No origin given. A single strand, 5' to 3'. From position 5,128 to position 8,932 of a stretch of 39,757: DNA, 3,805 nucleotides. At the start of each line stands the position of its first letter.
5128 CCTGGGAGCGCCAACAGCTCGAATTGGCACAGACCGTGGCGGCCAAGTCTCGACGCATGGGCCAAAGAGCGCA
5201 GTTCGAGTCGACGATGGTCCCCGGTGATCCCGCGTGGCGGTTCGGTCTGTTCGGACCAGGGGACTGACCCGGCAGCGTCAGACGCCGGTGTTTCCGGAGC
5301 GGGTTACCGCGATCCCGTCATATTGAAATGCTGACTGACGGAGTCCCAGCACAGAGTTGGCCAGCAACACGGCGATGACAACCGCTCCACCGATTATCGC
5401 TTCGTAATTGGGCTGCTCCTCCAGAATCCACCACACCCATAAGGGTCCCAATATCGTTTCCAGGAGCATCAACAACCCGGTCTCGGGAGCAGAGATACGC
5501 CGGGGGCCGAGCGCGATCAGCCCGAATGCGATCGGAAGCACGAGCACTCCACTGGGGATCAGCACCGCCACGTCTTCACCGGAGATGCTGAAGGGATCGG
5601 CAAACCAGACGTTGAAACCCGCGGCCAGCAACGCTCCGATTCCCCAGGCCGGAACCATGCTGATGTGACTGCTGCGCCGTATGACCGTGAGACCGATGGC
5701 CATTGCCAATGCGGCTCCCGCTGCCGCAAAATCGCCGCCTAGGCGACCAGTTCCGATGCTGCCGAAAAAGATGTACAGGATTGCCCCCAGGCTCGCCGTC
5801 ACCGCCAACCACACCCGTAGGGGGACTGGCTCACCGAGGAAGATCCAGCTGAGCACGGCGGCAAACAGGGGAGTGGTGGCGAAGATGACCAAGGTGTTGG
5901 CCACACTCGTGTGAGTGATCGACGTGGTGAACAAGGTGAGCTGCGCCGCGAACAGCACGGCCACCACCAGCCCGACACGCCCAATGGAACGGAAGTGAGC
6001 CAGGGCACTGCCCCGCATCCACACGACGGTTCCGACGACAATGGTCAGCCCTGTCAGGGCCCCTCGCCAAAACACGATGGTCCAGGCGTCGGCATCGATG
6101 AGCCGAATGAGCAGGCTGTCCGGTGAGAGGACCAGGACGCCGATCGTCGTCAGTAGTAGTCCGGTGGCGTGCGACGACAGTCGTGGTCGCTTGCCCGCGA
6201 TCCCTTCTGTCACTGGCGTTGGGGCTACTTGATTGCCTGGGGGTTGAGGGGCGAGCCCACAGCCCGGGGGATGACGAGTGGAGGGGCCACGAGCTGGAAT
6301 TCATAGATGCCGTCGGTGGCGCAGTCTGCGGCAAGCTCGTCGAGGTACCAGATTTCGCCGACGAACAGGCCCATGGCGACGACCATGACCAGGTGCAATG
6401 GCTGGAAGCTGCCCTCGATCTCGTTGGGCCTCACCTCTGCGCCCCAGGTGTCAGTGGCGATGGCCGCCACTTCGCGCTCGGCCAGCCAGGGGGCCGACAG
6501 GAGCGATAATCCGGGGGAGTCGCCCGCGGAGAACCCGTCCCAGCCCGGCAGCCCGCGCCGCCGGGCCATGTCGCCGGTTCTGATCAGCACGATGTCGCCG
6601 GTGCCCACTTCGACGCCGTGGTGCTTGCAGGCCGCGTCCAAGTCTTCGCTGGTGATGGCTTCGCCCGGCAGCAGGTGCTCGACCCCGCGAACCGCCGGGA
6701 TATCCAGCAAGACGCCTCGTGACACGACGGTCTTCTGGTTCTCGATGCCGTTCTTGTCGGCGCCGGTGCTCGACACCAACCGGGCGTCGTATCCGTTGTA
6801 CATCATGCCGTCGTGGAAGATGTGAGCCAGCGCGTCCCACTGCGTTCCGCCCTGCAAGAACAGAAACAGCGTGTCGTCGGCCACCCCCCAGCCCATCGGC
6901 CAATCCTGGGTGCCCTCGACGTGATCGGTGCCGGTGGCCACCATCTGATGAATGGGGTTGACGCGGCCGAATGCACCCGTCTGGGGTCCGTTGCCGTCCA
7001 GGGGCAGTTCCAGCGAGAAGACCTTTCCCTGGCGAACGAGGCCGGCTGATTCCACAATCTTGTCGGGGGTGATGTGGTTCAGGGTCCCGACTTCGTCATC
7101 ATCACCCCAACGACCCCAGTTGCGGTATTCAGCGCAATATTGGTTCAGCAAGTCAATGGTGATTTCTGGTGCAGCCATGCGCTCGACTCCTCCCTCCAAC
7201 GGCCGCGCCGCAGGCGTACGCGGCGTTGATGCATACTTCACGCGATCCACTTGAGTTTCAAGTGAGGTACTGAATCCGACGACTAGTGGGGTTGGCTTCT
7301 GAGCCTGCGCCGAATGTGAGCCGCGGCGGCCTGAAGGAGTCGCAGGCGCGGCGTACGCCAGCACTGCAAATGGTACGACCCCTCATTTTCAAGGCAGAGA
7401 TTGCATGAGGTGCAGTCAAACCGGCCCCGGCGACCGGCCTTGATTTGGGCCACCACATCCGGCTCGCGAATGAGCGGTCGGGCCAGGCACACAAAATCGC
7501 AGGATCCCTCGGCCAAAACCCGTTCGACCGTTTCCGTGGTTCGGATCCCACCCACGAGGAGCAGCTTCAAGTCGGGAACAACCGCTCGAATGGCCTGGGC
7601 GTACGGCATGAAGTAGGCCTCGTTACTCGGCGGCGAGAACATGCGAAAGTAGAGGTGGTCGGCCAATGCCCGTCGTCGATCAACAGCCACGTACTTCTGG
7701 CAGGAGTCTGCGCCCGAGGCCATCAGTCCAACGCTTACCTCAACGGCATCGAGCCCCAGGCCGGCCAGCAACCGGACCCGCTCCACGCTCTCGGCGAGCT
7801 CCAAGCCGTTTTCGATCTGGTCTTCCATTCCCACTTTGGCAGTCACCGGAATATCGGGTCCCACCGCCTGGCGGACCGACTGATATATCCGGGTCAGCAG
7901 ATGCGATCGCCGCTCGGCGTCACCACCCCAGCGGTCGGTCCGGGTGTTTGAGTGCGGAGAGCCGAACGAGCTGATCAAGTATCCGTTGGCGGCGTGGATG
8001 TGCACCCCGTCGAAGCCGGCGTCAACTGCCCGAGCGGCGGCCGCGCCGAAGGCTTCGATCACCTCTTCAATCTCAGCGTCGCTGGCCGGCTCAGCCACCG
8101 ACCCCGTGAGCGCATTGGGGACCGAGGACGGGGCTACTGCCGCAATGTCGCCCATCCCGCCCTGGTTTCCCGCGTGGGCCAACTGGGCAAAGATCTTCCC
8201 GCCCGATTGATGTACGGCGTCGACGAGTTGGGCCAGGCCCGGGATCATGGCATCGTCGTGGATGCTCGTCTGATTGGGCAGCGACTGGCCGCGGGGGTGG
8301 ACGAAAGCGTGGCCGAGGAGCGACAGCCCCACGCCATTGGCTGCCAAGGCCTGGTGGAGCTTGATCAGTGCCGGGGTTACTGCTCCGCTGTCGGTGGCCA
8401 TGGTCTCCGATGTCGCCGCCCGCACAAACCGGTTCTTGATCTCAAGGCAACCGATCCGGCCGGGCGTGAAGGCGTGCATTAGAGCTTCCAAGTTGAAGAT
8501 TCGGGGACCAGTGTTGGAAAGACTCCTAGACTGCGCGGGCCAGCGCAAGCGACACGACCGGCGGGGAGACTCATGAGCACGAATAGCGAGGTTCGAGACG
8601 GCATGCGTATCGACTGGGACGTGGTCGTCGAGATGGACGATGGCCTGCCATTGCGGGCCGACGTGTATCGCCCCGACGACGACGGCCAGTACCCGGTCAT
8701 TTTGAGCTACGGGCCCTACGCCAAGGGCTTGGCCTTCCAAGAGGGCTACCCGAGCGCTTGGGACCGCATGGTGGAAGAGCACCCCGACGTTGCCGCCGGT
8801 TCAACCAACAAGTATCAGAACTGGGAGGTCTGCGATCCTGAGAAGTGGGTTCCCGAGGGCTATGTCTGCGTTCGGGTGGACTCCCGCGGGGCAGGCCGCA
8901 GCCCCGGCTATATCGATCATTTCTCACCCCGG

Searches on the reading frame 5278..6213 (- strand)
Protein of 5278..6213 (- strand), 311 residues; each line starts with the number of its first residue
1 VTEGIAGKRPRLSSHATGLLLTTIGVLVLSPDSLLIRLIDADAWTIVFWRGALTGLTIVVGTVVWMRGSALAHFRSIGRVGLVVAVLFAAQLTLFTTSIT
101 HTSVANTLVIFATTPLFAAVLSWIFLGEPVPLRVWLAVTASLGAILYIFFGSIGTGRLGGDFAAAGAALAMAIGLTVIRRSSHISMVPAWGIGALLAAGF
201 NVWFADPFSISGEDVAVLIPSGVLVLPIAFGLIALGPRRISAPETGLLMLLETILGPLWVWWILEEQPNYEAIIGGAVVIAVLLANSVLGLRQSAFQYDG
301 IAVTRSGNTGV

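Call 7: search_protein_families(library=pfam, proteins=[window:5278-6213:-])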
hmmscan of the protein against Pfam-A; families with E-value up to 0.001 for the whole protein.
window:5278-6213:- (311 aa): 2 families
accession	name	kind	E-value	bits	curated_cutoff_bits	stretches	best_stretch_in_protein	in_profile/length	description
PF00892.27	EamA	-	2.4e-16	60.7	28.2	2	19-149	4-134/135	EamA-like transporter family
PF03151.22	TPT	-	1.2e-05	25.3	30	1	82-140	69-127/291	Triose-phosphate Transporter family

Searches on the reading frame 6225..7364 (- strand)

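Call 7: search_protein_families(library=pfam, proteins=[window:6225-7364:-])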
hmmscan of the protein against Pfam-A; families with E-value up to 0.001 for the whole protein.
window:6225-7364:- (379 aa): 1 family
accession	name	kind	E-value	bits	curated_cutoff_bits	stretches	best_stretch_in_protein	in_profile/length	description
PF04199.19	Cyclase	-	9.4e-23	81.4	23.1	1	164-310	20-141/142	Putative cyclase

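Call 62: search_protein_families(library=ncbifam, proteins=[window:6225-7364:-], max_evalue=0.00001)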
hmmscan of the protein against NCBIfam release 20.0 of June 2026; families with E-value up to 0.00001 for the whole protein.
window:6225-7364:- (379 aa): 0 families

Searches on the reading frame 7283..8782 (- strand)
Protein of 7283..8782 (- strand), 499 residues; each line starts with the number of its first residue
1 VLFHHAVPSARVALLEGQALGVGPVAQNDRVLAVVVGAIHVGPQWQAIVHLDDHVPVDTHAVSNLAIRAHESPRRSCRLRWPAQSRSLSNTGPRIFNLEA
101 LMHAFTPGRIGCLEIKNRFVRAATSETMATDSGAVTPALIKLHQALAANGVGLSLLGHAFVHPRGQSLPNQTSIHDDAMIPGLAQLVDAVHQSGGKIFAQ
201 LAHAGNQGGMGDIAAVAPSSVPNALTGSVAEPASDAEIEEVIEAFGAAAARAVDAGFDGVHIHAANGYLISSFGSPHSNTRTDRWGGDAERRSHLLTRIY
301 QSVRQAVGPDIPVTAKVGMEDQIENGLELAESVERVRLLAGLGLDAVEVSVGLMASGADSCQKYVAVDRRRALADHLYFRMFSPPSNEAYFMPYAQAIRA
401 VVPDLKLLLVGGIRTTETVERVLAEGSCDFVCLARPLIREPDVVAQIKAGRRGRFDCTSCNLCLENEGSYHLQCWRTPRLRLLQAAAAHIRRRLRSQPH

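Call 3: search_protein_families(library=pfam, proteins=[window:7283-8782:-])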
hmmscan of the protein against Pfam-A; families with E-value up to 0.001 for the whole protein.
window:7283-8782:- (499 aa): 2 families
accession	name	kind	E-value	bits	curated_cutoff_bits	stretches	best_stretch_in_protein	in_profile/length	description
PF00724.26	Oxidored_FMN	-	2.4e-57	195.2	27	1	105-451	3-339/342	NADH:flavin oxidoreductase / NADH oxidase family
PF01207.24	Dus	-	0.00014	21.6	20.4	0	397-454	178-234/311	Dihydrouridine synthase (Dus)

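Call 4: search_protein_families(library=ncbifam, proteins=[window:7283-8782:-])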
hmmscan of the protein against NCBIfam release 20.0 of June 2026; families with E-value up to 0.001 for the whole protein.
window:7283-8782:- (499 aa): 8 families
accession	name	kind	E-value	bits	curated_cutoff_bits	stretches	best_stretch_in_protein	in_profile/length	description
TIGR03997.1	mycofact_OYE_2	equivalog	1.6e-58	198.6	793.15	1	105-478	3-361/645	mycofactocin system FadH/OYE family oxidoreductase 2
NF041087.1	bile_acid_BaiCD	equivalog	4.6e-57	193.5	825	2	103-358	3-258/642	bile acid Fe-S flavoenzyme BaiCD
NF010047.0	PRK13523.1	equivalog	5.6e-49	167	431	1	103-354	4-253/339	NADPH dehydrogenase NamA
NF006101.0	PRK08255.1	equivalog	6.4e-41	140.3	1078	1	99-444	394-727/768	bifunctional salicylyl-CoA 5-hydroxylase/oxidoreductase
NF045592.1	bili_reduct_N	equivalog_domain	1.6e-37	129.5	425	1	106-465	4-350/363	bilirubin reductase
NF045599.1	bili_reduct_long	exception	3e-31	108.4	750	1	107-464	4-350/641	bilirubin reductase, long form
NF007899.0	PRK10605.1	subfamily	1.7e-25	90.1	403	1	103-310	5-229/365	N-ethylmaleimide reductase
TIGR03996.1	mycofact_OYE_1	hypoth_equivalog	9.3e-22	77.3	627.9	1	178-462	73-336/633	mycofactocin system FadH/OYE family oxidoreductase 1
